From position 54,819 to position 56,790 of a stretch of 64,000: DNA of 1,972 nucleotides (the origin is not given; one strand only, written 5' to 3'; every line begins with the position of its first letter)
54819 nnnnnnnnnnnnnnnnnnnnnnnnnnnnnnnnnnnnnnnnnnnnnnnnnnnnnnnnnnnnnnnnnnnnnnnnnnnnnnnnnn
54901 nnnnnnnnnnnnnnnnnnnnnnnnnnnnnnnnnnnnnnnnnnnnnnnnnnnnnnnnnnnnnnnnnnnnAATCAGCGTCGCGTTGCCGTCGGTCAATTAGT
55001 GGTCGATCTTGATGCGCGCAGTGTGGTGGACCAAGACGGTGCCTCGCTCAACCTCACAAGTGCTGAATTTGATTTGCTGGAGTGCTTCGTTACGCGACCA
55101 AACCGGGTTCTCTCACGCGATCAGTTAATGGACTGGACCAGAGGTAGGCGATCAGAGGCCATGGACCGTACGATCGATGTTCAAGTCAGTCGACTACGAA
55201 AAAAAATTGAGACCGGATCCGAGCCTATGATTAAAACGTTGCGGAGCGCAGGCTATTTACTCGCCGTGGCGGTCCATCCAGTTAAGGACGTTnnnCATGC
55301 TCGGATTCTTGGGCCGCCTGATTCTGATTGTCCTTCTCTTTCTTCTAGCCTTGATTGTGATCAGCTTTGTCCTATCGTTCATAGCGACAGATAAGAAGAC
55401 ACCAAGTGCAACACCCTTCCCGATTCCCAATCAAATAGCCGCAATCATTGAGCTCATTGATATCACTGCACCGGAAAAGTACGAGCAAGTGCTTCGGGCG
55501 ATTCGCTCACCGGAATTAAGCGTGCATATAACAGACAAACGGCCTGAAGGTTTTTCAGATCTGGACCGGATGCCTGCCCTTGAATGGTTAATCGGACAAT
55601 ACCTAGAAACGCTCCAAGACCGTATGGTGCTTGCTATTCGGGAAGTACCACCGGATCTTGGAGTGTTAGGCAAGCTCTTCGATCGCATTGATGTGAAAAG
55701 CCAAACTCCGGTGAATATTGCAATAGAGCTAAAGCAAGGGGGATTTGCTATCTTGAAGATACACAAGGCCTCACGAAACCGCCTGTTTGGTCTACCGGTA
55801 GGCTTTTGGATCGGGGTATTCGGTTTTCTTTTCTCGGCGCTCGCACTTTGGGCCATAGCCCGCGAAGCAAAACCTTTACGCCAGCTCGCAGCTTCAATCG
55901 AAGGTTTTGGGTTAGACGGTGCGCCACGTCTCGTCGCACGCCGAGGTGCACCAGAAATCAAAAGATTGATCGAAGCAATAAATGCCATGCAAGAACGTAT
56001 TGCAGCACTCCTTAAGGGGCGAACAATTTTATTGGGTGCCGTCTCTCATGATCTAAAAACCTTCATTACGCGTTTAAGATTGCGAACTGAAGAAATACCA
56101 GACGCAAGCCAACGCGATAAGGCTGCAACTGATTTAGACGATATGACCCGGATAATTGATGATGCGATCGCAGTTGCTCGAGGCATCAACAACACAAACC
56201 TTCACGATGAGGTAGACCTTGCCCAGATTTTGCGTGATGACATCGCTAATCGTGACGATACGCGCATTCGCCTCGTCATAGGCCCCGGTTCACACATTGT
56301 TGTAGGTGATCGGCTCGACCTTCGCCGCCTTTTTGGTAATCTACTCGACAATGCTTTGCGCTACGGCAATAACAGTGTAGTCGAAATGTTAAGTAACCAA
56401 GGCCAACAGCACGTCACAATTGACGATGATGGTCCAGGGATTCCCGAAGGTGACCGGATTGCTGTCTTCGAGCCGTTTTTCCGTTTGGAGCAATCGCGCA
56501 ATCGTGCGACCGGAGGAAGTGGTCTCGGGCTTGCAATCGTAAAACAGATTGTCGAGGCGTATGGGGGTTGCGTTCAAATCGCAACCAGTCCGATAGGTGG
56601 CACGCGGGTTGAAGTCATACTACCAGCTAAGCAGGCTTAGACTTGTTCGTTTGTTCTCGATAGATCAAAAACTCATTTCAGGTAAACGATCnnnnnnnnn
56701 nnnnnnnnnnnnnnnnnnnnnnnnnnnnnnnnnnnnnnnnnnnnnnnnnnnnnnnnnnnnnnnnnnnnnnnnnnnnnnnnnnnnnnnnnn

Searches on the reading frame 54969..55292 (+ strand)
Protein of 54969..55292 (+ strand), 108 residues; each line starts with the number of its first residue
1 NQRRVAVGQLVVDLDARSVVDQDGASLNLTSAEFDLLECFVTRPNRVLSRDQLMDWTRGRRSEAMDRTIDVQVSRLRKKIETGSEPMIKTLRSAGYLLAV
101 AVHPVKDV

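Call 40: search_solved_structures(query=window:54969-55292:+, max_evalue=1e-8, show_alignments=3)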
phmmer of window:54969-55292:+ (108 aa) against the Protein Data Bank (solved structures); distinct sequences matched with E-value up to 1e-8: 30.
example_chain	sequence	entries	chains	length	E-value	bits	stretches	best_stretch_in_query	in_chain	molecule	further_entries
2naz_A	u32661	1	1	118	1.1e-15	60.7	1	3-99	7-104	Transcriptional regulatory protein RstA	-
1opc_A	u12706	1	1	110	1.1e-15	60.6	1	5-98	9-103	OMPR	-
1odd_A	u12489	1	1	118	1.5e-15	60.3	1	5-98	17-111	TRANSCRIPTIONAL REGULATORY PROTEIN OMPR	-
2jpb_A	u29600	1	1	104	1.5e-15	60.3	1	5-98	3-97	Transcriptional regulatory protein ompR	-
6lxl_A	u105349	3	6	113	1.7e-15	60.1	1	5-98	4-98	Transcriptional regulatory protein OmpR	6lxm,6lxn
6zwt_A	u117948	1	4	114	7.2e-15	58.1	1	5-98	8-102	Two-component response regulator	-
2mlk_A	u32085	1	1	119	1e-14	57.6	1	3-99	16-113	RstA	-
4nhj_A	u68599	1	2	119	1.8e-14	56.8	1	3-99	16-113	DNA-binding transcriptional regulator RstA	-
1qqi_A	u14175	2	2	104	2.1e-13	53.4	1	25-98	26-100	PHOSPHATE REGULON TRANSCRIPTIONAL REGULATORY PROTEIN PHOB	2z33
3t72_A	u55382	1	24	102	2.1e-13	53.4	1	26-98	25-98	Phosphate regulon transcriptional regulatory protein phoB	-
1gxp_A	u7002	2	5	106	2.1e-13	53.3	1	26-98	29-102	PHOSPHATE REGULON TRANSCRIPTIONAL REGULATORY PROTEIN | PHOSPHATE REGULON TRANSCRIPTIONAL REGULATORY PROTEIN PHOB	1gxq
4uht_A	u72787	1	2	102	3.1e-11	46.4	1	16-100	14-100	TRANSCRIPTIONAL REGULATORY PROTEIN CPXR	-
2gwr_A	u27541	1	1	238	4.1e-11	46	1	6-97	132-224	DNA-binding response regulator mtrA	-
6kyx_A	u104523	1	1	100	7.6e-11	45.2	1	7-98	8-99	DNA-binding response regulator ArlR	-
6iju_A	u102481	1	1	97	8.1e-11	45.1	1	8-98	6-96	DNA-binding response regulator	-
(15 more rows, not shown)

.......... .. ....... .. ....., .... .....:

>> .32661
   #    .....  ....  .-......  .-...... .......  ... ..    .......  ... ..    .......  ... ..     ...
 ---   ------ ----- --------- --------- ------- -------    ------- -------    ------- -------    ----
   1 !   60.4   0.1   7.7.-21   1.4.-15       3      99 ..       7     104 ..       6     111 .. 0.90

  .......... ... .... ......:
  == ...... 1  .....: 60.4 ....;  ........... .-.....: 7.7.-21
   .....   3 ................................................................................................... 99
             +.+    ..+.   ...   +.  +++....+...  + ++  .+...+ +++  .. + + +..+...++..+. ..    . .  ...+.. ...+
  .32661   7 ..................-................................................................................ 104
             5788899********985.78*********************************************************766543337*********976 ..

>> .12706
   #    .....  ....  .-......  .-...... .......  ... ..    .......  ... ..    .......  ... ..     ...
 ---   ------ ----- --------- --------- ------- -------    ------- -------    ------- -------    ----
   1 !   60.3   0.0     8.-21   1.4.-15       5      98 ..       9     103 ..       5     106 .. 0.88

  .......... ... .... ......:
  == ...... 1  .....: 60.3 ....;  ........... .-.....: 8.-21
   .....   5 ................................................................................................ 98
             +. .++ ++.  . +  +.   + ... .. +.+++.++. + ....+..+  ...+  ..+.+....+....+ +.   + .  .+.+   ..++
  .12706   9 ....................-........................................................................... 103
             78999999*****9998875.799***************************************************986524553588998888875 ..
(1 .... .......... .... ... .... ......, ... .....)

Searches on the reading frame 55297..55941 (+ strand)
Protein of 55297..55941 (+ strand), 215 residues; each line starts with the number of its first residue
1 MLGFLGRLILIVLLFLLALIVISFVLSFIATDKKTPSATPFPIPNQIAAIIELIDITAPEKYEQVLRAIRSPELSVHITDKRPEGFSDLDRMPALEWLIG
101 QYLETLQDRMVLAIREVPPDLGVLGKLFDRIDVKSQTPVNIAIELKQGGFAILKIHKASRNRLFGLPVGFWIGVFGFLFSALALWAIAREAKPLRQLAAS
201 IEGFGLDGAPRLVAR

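Call 27: find_related_loci(query=A3, collection=metagenome_contigs, flank=6000)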
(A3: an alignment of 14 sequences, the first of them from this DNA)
Query A3 (215 aa) in metagenome_contigs; peptide patterns used: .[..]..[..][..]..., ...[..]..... (x = any residue, [..] = any of these).
160 stretches matched a pattern; 7 encode a relative of the query (tblastn E <= 1e-3); 6 distinct loci.
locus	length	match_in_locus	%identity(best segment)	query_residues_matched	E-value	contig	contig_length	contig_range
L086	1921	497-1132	44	2-213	2e-54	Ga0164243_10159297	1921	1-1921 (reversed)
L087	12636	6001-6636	47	2-213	7e-51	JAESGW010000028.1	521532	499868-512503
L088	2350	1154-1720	44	25-213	4e-48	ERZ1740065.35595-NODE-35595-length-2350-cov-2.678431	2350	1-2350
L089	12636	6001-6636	47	2-213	1e-50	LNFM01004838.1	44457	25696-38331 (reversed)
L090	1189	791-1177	43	2-130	8e-25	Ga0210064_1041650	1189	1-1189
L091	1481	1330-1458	51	76-118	4e-9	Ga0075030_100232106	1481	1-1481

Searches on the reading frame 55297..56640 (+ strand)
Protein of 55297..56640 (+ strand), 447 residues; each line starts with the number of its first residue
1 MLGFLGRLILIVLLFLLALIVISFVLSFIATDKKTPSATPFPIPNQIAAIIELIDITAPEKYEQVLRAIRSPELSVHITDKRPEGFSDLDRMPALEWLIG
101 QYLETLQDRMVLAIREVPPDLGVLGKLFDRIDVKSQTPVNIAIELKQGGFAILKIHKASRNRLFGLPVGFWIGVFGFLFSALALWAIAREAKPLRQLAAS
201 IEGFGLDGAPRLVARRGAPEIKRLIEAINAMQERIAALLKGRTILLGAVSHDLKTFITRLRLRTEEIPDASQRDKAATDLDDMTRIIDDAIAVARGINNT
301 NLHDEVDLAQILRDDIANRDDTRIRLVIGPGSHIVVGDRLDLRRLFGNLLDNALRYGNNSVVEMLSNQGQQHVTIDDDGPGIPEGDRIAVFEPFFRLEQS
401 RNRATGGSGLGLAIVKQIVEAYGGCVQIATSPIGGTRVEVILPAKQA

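Call 7: search_protein_families(library=pfam, proteins=[window:55297-56640:+], max_evalue=0.01)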
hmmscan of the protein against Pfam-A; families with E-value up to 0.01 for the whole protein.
window:55297-56640:+ (447 aa): 4 families
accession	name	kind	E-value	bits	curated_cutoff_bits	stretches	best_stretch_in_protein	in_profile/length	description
PF02518.31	HATPase_c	-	3.6e-26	92.2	26.4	1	337-445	1-110/111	Histidine kinase-, DNA gyrase B-, and HSP90-like ATPase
PF14501.12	HATPase_c_5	-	3.8e-05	24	22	1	339-429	3-89/102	GHKL domain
PF00672.30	HAMP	-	0.0053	17.5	25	0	189-235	5-51/53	HAMP domain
PF00512.31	HisKA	-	0.0078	16.7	26.9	0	245-295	5-62/66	His Kinase A (phospho-acceptor) domain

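Call 11: find_homologous_proteins(query=window:55297-56640:+, max_evalue=1e-10)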
Query window:55297-56640:+ (447 aa): 3298 proteins with E <= 1e-10 among 8000 candidates; the best 120 are listed.
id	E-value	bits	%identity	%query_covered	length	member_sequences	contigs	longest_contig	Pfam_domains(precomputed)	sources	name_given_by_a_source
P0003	3.5e-287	970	100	100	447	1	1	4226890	PF02518.32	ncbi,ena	-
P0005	6.1e-165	568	57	94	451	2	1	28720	PF02518.32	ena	-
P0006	1.0e-156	541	54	99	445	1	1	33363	PF02518.32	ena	-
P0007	3.6e-156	539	59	94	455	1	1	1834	PF02518.32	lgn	-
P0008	3.1e-149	516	56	94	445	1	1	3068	PF00672.31,PF02518.32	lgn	-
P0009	3.7e-148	512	54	98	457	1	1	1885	PF02518.32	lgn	-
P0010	5.0e-148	512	54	99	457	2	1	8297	PF02518.32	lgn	-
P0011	5.1e-145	502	55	100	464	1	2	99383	PF02518.32,PF00512.32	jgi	jgi:two-component system, OmpR family, osmolarity sensor histidine kinase EnvZ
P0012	5.9e-141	489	54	100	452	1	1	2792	PF02518.32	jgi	jgi:signal transduction histidine kinase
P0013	4.9e-140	486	52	99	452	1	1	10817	PF00672.31,PF02518.32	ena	-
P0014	7.9e-140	485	52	100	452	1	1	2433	PF02518.32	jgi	jgi:signal transduction histidine kinase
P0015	1.2e-138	481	52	99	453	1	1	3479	PF02518.32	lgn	-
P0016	5.1e-138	479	52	99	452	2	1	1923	PF02518.32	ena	-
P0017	1.9e-137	477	53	99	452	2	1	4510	PF02518.32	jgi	jgi:two-component system osmolarity sensor histidine kinase EnvZ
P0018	1.0e-136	475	51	100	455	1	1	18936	PF00672.31,PF02518.32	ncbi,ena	-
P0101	6.3e-112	393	44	99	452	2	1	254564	PF02518.32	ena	-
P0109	3.4e-111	391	47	99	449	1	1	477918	PF00672.31,PF02518.32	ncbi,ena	-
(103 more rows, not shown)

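Call 18: search_protein_families(library=ncbifam, proteins=[window:55297-56640:+, L001:6796-7128:-, L001:5832-6086:-], max_evalue=0.01)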
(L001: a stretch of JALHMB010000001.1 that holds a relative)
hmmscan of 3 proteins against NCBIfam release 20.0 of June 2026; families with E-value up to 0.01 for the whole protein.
window:55297-56640:+ (447 aa): 85 families (the best 25 are shown)
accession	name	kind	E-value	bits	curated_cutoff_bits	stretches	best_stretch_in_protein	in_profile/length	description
NF007004.0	PRK09467.1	equivalog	1.1e-51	176.1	415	1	174-445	164-437/440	two-component system sensor histidine kinase EnvZ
NF007898.0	PRK10604.1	equivalog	6.1e-48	164.1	478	1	220-446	190-425/433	two-component system sensor histidine kinase RstB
NF007007.0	PRK09470.1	equivalog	1.9e-42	145.8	486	1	185-445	190-460/463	envelope stress sensor histidine kinase CpxA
NF012163.2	BaeS_SmeS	equivalog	1.9e-34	119.4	500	1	172-443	169-457/457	sensor histidine kinase efflux regulator BaeS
NF007837.0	PRK10549.1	equivalog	2.5e-32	112.2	603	1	172-446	169-460/466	envelope stress sensor histidine kinase BaeS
TIGR01386.1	cztS_silS_copS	subfamily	1.1e-30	107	292.55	1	170-440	167-454/457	heavy metal sensor histidine kinase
NF012226.0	AdeS_HK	equivalog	3e-28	99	500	1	189-430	83-340/353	two-component sensor histidine kinase AdeS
TIGR02966.1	phoR_proteo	equivalog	2e-27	96.1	334.2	1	236-440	108-331/333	phosphate regulon sensor histidine kinase PhoR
NF046044.1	PnpS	equivalog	2.1e-27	96.2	400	1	242-443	170-390/390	two-component system histidine kinase PnpS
NF007345.0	PRK09835.1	subfamily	3.5e-27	95.1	423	1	178-445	197-481/482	Cu(+)/Ag(+) sensor histidine kinase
NF008025.0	PRK10755.1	equivalog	2.7e-26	92.1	314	1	181-446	82-358/362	two-component system sensor histidine kinase PmrB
NF045900.1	HisKinCpxALeg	equivalog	1.9e-25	89.5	800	1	216-443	205-450/451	two-component system sensor histidine kinase CpxA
NF007664.1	PRK10337.1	equivalog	7.3e-25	87.5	475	1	181-440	169-440/442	quorum sensing histidine kinase QseC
NF033092.0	HK_WalK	equivalog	7.8e-25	87.5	725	1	246-443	376-593/594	cell wall metabolism sensor histidine kinase WalK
NF008312.0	PRK11100.1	equivalog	1.2e-22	80.5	356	1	152-445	173-475/477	two-component system sensor histidine kinase CreC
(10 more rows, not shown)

L001:6796-7128:- (110 aa): 0 families

L001:5832-6086:- (84 aa): 0 families

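Call 28: find_encoding_contigs(protein=P0005, flank=7000, max_places=1)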
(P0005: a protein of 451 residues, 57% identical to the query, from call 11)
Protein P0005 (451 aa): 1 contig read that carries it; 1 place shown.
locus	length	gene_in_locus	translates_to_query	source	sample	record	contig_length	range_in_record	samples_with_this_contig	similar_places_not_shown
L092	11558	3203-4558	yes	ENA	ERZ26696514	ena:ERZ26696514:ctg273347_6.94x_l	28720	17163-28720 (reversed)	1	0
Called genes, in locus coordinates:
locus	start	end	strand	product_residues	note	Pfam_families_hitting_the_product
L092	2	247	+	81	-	?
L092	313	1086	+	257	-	PF08220:HTH_DeoR, PF08279:HTH_11 (weak), PF00455:DeoRC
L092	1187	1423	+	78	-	-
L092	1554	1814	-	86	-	-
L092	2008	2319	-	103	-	-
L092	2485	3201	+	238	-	PF00072:Response_reg, PF00486:Trans_reg_C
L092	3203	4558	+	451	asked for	PF02518:HATPase_c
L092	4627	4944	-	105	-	-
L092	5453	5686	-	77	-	-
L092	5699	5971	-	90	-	-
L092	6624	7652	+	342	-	PF17761:DUF1016_N, PF06250:YhcG_C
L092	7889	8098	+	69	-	-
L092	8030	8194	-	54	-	-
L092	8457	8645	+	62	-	-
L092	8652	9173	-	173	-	PF17042:NBD_C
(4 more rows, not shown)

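Call 29: find_encoding_contigs(protein=P0006, flank=7000, max_places=1)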
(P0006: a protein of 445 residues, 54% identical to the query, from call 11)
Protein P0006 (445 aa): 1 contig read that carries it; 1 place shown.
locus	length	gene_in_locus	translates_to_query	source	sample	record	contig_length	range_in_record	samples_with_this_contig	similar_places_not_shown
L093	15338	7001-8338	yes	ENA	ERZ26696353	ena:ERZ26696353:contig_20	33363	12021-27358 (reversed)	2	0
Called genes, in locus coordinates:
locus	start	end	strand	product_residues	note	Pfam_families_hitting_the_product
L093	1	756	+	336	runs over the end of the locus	PF04187:Cofac_haem_bdg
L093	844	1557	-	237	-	PF05076:SUFU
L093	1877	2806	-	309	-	PF01497:Peripla_BP_2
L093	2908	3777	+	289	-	-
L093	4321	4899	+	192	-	-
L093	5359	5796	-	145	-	PF00839:Cys_rich_FGFR (weak)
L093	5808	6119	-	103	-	-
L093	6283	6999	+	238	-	PF00072:Response_reg, PF00486:Trans_reg_C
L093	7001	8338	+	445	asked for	PF02518:HATPase_c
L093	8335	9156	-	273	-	PF00106:adh_short, PF08659:KR, PF01370:Epimerase (weak), PF13561:adh_short_C2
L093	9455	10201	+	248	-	PF03781:FGE-sulfatase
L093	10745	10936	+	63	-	PF01541:GIY-YIG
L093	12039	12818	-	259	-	PF13085:Fer2_3, PF13183:Fer4_8, PF13237:Fer4_10, PF13534:Fer4_17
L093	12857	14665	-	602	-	PF00890:FAD_binding_2, PF02910:Succ_DH_flav_C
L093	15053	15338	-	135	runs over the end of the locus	PF01127:Sdh_cyt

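Call 30: find_encoding_contigs(protein=P0011, flank=7000, max_places=1)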
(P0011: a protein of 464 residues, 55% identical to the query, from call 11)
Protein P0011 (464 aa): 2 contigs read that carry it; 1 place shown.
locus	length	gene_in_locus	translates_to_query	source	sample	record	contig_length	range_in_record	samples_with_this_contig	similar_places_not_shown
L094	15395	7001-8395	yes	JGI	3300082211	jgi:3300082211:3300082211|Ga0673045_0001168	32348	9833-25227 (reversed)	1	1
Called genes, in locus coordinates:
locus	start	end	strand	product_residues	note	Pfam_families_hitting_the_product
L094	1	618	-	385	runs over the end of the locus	PF01717:Meth_synt_2 (weak)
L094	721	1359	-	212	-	PF02798:GST_N, PF13409:GST_N_2, PF13417:GST_N_3, PF22441:CLIC-like_N (weak), PF00043:GST_C, PF14497:GST_C_3 (faint), PF13410:GST_C_2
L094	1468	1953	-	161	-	PF01980:TrmO_N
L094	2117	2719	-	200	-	-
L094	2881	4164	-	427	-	PF00089:Trypsin, PF13365:Trypsin_2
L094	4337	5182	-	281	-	PF04116:FA_hydroxylase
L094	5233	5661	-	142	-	PF00839:Cys_rich_FGFR (faint)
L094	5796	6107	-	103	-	-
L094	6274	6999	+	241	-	PF00072:Response_reg, PF00486:Trans_reg_C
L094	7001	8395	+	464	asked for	PF00512:HisKA (weak), PF02518:HATPase_c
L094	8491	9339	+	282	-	PF01557:FAA_hydrolase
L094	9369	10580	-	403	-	PF02771:Acyl-CoA_dh_N (weak), PF00441:Acyl-CoA_dh_1, PF08028:Acyl-CoA_dh_2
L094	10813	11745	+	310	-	PF00701:DHDPS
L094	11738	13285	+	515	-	PF08666:SAF (faint), PF04295:GD_AH_second, PF20629:GD_AH_C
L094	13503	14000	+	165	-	PF07378:FlbT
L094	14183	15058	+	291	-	-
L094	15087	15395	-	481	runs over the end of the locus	PF02515:CoA_transf_3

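Call 31: find_encoding_contigs(protein=P0018, flank=7000, max_places=1)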
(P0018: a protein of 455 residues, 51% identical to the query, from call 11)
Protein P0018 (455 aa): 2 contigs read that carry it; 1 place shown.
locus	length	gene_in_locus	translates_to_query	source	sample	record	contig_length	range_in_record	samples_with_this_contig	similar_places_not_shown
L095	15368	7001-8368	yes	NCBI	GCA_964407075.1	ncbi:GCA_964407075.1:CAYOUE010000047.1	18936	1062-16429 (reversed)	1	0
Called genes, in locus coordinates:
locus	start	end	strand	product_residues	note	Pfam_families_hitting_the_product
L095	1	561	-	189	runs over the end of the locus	PF04519:Bactofilin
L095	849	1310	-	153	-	PF00578:AhpC-TSA, PF08534:Redoxin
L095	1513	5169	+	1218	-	PF13116:YhdP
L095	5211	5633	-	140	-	PF00839:Cys_rich_FGFR (faint)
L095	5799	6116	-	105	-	-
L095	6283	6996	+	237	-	PF00072:Response_reg, PF00486:Trans_reg_C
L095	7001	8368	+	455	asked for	PF00672:HAMP (weak), PF02518:HATPase_c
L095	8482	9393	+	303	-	PF02678:Pirin, PF05726:Pirin_C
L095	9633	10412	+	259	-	PF00027:cNMP_binding, PF13545:HTH_Crp_2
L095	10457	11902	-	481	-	PF08448:PAS_4 (weak), PF07536:HWE_HK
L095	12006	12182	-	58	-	-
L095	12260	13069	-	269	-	PF22029:PhyR_sigma2, PF08281:Sigma70_r4_2 (weak), PF22233:PhyR_sigma-like, PF00072:Response_reg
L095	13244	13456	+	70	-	PF18557:NepR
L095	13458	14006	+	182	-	PF04542:Sigma70_r2, PF22029:PhyR_sigma2, PF07638:Sigma70_ECF (faint), PF08281:Sigma70_r4_2, PF04545:Sigma70_r4 (weak)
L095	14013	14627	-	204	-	PF06055:ExoD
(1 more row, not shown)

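Call 53: find_encoding_contigs(protein=P0101, flank=5000, max_places=1)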
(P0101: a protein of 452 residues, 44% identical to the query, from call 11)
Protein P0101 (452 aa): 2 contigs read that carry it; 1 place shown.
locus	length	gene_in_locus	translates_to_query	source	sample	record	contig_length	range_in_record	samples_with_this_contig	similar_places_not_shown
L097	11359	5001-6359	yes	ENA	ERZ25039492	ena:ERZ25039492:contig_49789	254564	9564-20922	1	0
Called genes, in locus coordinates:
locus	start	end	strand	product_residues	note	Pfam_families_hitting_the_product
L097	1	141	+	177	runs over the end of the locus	PF00903:Glyoxalase, PF12681:Glyoxalase_2 (weak)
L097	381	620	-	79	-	-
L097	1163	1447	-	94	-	-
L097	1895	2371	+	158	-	PF08327:AHSA1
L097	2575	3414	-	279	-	PF04116:FA_hydroxylase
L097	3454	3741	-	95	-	PF00839:Cys_rich_FGFR (weak)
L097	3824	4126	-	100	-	-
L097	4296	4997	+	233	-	PF00072:Response_reg, PF00486:Trans_reg_C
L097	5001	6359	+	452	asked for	PF02518:HATPase_c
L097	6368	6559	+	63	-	-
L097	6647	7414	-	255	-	PF00106:adh_short, PF01370:Epimerase (weak), PF08659:KR, PF13561:adh_short_C2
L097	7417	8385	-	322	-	PF09084:NMT1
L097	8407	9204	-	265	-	PF00528:BPD_transp_1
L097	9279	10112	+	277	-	PF09339:HTH_IclR, PF25213:HVO_A0261_N (weak), PF01614:IclR_C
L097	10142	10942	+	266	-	PF00005:ABC_tran, PF13304:AAA_21 (faint)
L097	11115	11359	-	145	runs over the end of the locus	PF01638:HxlR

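Call 54: find_encoding_contigs(protein=P0109, flank=5000, max_places=1)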
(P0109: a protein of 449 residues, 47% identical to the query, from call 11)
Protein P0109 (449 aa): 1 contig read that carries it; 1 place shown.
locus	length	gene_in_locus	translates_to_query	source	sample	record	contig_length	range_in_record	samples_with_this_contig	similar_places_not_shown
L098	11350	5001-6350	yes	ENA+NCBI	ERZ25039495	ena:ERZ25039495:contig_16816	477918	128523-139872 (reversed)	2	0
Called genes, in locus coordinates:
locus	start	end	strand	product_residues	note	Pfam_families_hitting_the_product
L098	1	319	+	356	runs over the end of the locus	PF06068:TIP49 (weak), PF05496:RuvB_N, PF01078:Mg_chelatase (faint), PF00004:AAA, PF07728:AAA_5 (weak), PF17864:AAA_lid_4, PF05491:WHD_RuvB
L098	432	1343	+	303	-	PF00149:Metallophos, PF12850:Metallophos_2 (weak)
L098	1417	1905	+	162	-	PF13279:4HBT_2, PF03061:4HBT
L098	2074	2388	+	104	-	PF18291:HU-HIG (weak), PF00216:Bac_DNA_binding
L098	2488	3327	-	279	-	PF04116:FA_hydroxylase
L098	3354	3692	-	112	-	PF00839:Cys_rich_FGFR (weak)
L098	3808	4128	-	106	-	-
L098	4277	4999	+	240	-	PF00072:Response_reg, PF00486:Trans_reg_C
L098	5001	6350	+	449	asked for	PF00672:HAMP, PF02518:HATPase_c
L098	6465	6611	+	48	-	-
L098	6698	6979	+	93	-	-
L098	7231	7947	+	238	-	PF01618:MotA_ExbB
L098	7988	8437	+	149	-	PF02472:ExbD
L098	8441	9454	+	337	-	-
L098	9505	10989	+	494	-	PF04052:TolB_N, PF00930:DPPIV_N (faint), PF26550:Tricorn_2nd, PF26549:Tricorn_N, PF07676:PD40, PF26550:Tricorn_2nd, PF26549:Tricorn_N, PF07676:PD40 (weak)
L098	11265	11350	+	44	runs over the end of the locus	-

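Call 69: search_protein_families(library=pfam, proteins=[L097:3824-4126:-, L098:3354-3692:-, L094:4337-5182:-], max_evalue=0.01)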
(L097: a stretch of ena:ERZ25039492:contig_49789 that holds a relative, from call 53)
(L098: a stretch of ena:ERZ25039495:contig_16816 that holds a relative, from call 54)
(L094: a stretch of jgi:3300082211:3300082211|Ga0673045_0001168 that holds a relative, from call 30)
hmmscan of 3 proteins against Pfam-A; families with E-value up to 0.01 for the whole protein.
L097:3824-4126:- (100 aa): 0 families

L098:3354-3692:- (112 aa): 1 family
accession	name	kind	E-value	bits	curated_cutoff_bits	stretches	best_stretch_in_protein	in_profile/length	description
PF00839.22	Cys_rich_FGFR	-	1.9e-06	28.3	22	1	64-93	27-56/58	Cysteine rich repeat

L094:4337-5182:- (281 aa): 1 family
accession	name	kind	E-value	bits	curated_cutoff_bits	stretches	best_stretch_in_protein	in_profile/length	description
PF04116.19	FA_hydroxylase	-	8.4e-29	101.1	31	1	91-225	1-132/132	Fatty acid hydroxylase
